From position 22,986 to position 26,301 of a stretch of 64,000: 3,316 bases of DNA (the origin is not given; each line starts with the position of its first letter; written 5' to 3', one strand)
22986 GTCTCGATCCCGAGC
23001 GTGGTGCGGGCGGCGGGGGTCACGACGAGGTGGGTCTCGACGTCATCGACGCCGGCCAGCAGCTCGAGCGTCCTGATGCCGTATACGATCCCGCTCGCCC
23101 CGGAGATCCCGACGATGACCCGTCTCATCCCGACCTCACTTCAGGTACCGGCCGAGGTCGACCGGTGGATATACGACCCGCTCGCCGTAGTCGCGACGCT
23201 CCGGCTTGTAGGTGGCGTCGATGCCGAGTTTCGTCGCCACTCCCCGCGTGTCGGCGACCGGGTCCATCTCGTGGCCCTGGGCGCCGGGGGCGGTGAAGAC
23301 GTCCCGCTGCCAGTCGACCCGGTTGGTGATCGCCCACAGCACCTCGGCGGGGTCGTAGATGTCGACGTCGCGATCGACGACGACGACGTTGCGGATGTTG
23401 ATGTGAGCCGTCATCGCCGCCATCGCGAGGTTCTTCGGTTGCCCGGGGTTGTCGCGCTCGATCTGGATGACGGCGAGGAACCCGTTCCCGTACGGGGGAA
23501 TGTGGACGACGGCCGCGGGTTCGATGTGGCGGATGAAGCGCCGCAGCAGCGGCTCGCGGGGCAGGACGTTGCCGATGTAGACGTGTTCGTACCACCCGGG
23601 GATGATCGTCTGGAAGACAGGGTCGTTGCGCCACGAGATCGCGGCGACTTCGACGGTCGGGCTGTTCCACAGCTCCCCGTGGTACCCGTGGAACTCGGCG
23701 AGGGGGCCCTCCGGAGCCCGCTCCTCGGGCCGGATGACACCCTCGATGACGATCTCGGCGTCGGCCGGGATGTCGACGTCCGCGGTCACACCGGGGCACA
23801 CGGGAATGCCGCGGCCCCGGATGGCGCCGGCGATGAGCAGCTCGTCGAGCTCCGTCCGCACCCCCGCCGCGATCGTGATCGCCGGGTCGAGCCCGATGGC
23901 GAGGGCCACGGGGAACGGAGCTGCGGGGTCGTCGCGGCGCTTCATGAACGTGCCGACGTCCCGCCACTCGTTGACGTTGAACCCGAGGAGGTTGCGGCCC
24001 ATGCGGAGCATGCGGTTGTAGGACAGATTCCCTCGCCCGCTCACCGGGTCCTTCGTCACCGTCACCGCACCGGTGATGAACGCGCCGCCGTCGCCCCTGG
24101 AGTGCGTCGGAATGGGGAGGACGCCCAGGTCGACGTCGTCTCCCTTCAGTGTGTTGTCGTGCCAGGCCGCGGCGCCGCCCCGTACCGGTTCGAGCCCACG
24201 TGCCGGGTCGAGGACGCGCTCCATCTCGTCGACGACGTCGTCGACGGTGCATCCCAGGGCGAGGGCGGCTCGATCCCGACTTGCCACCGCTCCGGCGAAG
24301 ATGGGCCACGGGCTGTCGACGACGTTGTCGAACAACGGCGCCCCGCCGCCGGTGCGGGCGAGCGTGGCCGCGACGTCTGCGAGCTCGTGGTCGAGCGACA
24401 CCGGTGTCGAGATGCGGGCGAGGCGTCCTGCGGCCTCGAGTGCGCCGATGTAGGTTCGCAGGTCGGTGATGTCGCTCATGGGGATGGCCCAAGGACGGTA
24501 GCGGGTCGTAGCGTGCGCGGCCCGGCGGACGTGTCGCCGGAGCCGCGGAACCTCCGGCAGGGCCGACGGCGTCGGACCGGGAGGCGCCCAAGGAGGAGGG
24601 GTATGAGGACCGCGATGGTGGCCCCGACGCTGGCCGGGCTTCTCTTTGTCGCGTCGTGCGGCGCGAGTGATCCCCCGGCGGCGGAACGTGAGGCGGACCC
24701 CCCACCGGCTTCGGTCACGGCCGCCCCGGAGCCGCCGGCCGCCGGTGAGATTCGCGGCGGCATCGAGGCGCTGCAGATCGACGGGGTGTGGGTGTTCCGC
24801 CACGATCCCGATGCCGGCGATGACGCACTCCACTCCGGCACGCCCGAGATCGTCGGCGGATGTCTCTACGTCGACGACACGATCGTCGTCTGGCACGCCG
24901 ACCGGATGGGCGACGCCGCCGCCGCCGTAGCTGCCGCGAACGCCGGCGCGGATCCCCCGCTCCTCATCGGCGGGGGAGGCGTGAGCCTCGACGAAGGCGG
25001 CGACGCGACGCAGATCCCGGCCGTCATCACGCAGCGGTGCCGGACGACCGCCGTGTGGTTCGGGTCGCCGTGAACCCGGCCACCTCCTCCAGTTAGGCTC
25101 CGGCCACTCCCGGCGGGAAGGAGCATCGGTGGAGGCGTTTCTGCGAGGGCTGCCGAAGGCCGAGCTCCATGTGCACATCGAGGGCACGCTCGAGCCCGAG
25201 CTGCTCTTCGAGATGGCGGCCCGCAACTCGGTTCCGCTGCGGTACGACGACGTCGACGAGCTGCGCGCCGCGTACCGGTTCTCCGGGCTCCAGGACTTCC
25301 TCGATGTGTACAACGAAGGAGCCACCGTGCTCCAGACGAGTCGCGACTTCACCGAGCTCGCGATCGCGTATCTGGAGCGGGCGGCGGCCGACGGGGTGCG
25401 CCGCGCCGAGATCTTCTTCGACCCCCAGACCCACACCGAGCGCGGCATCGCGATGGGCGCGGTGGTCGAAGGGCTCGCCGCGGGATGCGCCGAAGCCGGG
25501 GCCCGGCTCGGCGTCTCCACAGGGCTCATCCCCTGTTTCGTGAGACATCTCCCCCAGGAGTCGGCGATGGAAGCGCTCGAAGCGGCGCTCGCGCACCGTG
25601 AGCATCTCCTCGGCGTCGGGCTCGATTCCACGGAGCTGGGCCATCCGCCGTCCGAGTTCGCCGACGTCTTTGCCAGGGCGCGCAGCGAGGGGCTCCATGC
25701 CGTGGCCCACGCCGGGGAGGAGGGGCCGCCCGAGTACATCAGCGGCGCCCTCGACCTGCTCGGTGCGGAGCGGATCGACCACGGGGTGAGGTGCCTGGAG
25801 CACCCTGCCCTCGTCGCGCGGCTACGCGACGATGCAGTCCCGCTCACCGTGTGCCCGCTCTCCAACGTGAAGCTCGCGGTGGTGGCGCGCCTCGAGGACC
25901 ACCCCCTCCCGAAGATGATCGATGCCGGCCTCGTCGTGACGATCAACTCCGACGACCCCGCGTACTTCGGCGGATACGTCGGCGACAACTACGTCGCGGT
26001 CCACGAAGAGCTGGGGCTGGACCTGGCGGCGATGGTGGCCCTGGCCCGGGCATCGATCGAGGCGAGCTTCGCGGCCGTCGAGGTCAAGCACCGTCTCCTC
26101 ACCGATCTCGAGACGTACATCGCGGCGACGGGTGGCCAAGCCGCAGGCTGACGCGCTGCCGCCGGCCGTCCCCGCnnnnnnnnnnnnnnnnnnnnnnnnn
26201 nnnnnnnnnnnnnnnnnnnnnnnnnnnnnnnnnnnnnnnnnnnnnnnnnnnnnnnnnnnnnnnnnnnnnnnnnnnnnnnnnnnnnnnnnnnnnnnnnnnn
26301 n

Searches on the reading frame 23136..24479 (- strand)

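Call 14: search_protein_families(library=pfam, proteins=[window:23136-24479:-], max_evalue=0.001)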
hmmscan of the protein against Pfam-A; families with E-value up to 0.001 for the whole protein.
window:23136-24479:- (447 aa): 3 families
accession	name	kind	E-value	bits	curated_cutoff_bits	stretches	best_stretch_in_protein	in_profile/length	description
PF01977.22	UbiD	-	6.1e-52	176.2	23.3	1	103-295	7-204/206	3-octaprenyl-4-hydroxybenzoate carboxy-lyase Rift-related domain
PF20696.2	UbiD_C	-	1.5e-27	96.5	24.2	1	308-422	8-127/127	3-octaprenyl-4-hydroxybenzoate carboxy-lyase C-terminal domain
PF20695.2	UbiD_N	-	2.6e-18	66.3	24.3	1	12-87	2-75/78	3-octaprenyl-4-hydroxybenzoate carboxy-lyase N-terminal domain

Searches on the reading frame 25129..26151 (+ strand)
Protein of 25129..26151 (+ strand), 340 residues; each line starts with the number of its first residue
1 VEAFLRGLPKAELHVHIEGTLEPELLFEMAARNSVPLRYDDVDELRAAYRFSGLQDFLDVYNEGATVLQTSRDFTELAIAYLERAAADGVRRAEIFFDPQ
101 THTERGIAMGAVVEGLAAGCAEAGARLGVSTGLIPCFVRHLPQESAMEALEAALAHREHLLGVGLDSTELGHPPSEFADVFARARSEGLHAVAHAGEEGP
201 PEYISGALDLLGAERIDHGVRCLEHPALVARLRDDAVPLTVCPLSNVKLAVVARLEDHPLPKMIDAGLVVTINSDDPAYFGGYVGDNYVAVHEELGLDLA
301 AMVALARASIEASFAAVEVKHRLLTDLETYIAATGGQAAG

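Call 14: search_protein_families(library=pfam, proteins=[window:25129-26151:+], max_evalue=0.001)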
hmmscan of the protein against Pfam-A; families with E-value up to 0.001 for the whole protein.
window:25129-26151:+ (340 aa): 2 families
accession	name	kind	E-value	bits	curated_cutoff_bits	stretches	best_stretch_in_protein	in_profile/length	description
PF00962.28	A_deaminase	-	6.7e-90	301.9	27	1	9-328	1-328/330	Adenosine deaminase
PF19326.5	AMP_deaminase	-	4.6e-07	29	27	1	193-324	456-586/630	AMP deaminase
